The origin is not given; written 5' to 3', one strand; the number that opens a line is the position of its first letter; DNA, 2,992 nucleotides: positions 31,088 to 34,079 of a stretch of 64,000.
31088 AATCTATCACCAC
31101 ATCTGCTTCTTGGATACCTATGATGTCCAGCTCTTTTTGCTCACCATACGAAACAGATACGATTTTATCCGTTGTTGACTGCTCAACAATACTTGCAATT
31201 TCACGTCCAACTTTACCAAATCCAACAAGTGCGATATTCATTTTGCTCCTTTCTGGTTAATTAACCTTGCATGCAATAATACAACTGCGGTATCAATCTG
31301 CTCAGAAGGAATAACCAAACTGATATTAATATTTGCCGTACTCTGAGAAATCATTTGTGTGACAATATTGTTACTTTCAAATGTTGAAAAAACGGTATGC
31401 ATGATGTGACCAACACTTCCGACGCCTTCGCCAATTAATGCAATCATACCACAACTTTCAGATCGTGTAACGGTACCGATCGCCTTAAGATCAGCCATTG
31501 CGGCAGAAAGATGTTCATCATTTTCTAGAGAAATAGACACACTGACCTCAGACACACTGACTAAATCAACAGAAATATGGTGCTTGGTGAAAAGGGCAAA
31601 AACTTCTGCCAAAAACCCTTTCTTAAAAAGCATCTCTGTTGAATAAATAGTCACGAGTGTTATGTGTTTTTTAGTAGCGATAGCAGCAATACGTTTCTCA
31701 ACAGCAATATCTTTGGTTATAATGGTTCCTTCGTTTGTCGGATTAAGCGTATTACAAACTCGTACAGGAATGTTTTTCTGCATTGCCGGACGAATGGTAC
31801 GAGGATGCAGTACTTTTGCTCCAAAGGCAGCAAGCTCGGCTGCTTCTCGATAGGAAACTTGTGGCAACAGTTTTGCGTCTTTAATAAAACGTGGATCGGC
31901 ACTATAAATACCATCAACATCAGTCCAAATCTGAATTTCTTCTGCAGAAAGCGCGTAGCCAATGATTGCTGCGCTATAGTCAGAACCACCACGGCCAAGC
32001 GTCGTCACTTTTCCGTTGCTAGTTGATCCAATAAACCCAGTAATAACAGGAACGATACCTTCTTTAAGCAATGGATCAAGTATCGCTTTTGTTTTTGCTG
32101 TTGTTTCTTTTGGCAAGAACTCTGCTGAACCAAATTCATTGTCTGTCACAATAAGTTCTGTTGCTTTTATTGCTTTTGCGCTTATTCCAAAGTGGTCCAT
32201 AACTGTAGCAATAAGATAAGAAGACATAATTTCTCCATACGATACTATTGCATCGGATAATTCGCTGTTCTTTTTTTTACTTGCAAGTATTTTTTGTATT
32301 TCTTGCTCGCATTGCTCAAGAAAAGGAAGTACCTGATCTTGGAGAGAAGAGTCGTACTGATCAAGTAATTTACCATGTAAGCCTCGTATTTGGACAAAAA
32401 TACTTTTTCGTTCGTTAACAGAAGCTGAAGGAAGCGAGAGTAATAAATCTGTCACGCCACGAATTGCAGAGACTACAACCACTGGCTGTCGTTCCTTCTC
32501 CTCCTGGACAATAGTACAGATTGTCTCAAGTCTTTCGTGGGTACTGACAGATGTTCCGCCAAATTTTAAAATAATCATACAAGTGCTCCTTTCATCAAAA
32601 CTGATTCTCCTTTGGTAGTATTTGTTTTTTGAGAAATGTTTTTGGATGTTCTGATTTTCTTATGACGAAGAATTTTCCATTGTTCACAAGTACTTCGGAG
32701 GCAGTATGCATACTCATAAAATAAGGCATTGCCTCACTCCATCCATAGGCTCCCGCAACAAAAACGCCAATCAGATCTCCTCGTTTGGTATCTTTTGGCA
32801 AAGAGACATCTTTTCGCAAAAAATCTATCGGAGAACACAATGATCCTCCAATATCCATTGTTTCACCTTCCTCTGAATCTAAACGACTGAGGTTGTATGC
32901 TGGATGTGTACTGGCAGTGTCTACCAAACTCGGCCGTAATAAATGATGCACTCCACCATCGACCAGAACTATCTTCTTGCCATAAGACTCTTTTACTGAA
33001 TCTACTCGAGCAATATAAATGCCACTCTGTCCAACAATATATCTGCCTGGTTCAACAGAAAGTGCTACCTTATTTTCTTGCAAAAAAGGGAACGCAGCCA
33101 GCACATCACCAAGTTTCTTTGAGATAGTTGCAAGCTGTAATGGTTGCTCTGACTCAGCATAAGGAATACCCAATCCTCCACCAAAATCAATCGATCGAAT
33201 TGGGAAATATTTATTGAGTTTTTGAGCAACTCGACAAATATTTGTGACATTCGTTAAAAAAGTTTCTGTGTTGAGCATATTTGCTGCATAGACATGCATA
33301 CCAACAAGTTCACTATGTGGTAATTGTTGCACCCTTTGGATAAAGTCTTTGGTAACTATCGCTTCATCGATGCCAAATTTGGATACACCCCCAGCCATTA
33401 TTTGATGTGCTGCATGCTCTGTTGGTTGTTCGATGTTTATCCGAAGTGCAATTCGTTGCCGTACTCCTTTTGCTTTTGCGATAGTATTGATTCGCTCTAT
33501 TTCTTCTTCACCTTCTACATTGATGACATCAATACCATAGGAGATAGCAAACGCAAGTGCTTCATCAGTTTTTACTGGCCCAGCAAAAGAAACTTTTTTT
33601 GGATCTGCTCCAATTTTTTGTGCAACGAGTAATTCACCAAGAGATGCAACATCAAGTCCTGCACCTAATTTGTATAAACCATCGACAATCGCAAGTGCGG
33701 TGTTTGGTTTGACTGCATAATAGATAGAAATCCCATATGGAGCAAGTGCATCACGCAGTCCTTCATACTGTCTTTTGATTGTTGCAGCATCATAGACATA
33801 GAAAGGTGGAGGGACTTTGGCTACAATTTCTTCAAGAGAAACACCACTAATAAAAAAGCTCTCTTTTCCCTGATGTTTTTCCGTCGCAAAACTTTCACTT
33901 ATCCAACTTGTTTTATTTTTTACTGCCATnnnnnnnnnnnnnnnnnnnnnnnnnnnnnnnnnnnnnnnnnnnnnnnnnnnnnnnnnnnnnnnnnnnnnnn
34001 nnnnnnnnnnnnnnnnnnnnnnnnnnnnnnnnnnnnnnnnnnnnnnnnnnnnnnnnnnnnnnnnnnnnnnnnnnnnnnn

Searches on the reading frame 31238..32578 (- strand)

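Call 19: search_protein_families(library=pfam, proteins=[window:31238-32578:-], max_evalue=0.001)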
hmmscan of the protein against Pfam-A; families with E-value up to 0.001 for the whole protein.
window:31238-32578:- (446 aa): 4 families
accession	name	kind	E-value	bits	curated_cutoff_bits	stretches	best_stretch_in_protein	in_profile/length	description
PF00696.33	AA_kinase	-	1.9e-55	188.6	24.9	1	1-276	2-234/234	Amino acid kinase family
PF22468.2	ACT_9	-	1.1e-16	60.7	27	1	379-438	1-60/61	ACT domain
PF13840.12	ACT_7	-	1.2e-05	25.4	27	0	374-436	4-64/65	ACT domain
PF01842.31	ACT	-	4.5e-05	23.6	27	1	319-367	10-64/66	ACT domain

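Call 20: search_protein_families(library=ncbifam, proteins=[window:31238-32578:-], max_evalue=0.00001)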
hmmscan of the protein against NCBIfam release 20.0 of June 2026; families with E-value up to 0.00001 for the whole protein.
window:31238-32578:- (446 aa): 29 families (the best 25 are shown)
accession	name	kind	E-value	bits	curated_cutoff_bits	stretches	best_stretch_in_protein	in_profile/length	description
NF006570.0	PRK09084.1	equivalog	4.1e-128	428.3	455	1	1-442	4-451/452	lysine-sensitive aspartokinase 3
TIGR00657.1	asp_kinases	subfamily_domain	1.3e-118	396.9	208.7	1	2-440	4-441/442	aspartate kinase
NF004938.0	PRK06291.1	equivalog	1.7e-109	366.6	528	1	2-443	3-465/468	aspartate kinase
TIGR00656.1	asp_kin_monofn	equivalog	9.5e-108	360.8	402.25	1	1-440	3-405/407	aspartate kinase, monofunctional class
NF006515.0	PRK08961.1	equivalog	2.2e-98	330.3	802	1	2-443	10-463/861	bifunctional aspartate kinase/diaminopimelate decarboxylase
NF006959.0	PRK09436.1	equivalog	5e-98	329.1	726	1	1-443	1-463/819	bifunctional aspartate kinase/homoserine dehydrogenase I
NF004579.0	PRK05925.1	equivalog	1.4e-77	261.5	665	1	2-443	4-436/440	aspartate kinase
NF006068.0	PRK08210.1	equivalog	3.8e-75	253.5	474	1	101-439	64-400/405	aspartate kinase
NF006540.0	PRK09034.1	equivalog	3.9e-71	240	434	1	1-441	1-450/454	aspartate kinase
NF005154.0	PRK06635.1-2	equivalog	2.1e-69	234.8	376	2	99-439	59-402/407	aspartate kinase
NF005155.0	PRK06635.1-4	equivalog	5e-66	223.4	346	2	99-437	58-399/407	aspartate kinase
NF007003.0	PRK09466.1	subfamily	8.1e-66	223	582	1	4-443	15-456/810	bifunctional aspartate kinase/homoserine dehydrogenase II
NF006234.1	PRK08373.1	subfamily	2.3e-63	214.5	237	1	1-290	2-277/338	aspartate kinase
NF005159.0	PRK06635.2-3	equivalog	2e-59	201.7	379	2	101-419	60-387/406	aspartate kinase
NF006459.0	PRK08841.1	equivalog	3.3e-57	194.3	535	1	107-443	68-382/395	aspartate kinase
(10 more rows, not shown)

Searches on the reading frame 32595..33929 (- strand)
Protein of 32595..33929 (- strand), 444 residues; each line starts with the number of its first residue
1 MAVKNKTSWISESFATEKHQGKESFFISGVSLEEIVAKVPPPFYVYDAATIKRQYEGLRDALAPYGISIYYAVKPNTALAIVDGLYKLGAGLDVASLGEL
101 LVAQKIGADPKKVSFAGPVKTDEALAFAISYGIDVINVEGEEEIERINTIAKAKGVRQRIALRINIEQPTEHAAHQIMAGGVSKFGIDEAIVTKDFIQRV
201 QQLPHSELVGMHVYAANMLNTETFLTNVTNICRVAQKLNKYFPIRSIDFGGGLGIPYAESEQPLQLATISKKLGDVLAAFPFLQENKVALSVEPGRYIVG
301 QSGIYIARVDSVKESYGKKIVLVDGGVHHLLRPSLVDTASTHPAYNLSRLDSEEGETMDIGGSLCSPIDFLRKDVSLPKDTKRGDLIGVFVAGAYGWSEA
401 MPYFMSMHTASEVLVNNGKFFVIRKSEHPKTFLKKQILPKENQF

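Call 19: search_protein_families(library=pfam, proteins=[window:32595-33929:-], max_evalue=0.001)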
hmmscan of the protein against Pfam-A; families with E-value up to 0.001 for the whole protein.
window:32595-33929:- (444 aa): 3 families
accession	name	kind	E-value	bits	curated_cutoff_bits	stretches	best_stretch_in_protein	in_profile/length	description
PF02784.22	Orn_Arg_deC_N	-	5.5e-44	150.8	23.4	1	49-300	2-247/247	Pyridoxal-dependent decarboxylase, pyridoxal binding domain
PF00278.28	Orn_DAP_Arg_deC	-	4.9e-18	65.6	23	1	43-393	1-95/95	Pyridoxal-dependent decarboxylase, C-terminal sheet domain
PF01168.26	Ala_racemase_N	-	0.00033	20.9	24.1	1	48-243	3-187/220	Alanine racemase, N-terminal domain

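Call 20: search_protein_families(library=ncbifam, proteins=[window:32595-33929:-], max_evalue=0.00001)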
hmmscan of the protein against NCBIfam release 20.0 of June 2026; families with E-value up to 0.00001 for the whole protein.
window:32595-33929:- (444 aa): 7 families
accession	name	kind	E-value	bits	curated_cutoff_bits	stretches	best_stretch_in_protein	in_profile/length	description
TIGR01048.1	lysA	equivalog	1.8e-91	306.7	297.9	1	22-436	6-416/417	diaminopimelate decarboxylase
TIGR03099.1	dCO2ase_PEP1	hypoth_equivalog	2.6e-86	290.2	478.45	1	23-415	6-398/398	pyridoxal-dependent decarboxylase, exosortase A system-associated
NF006515.0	PRK08961.1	equivalog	3.3e-55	187.4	802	1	37-413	499-858/861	bifunctional aspartate kinase/diaminopimelate decarboxylase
NF052544.1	OrLyDeCDokD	equivalog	9.5e-40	136.5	700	1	22-434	23-457/461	ornithine/lysine decarboxylase DokD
NF041039.1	FslC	exception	5.4e-28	98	500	1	29-424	16-413/418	rhizoferrin biosystnesis N-citrylornithine decarboxylase FslC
TIGR01273.1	speA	equivalog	1.9e-12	46.5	624.1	1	70-312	94-351/624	arginine decarboxylase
NF003763.0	PRK05354.1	equivalog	1.5e-10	40.2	369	1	70-264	101-304/636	biosynthetic arginine decarboxylase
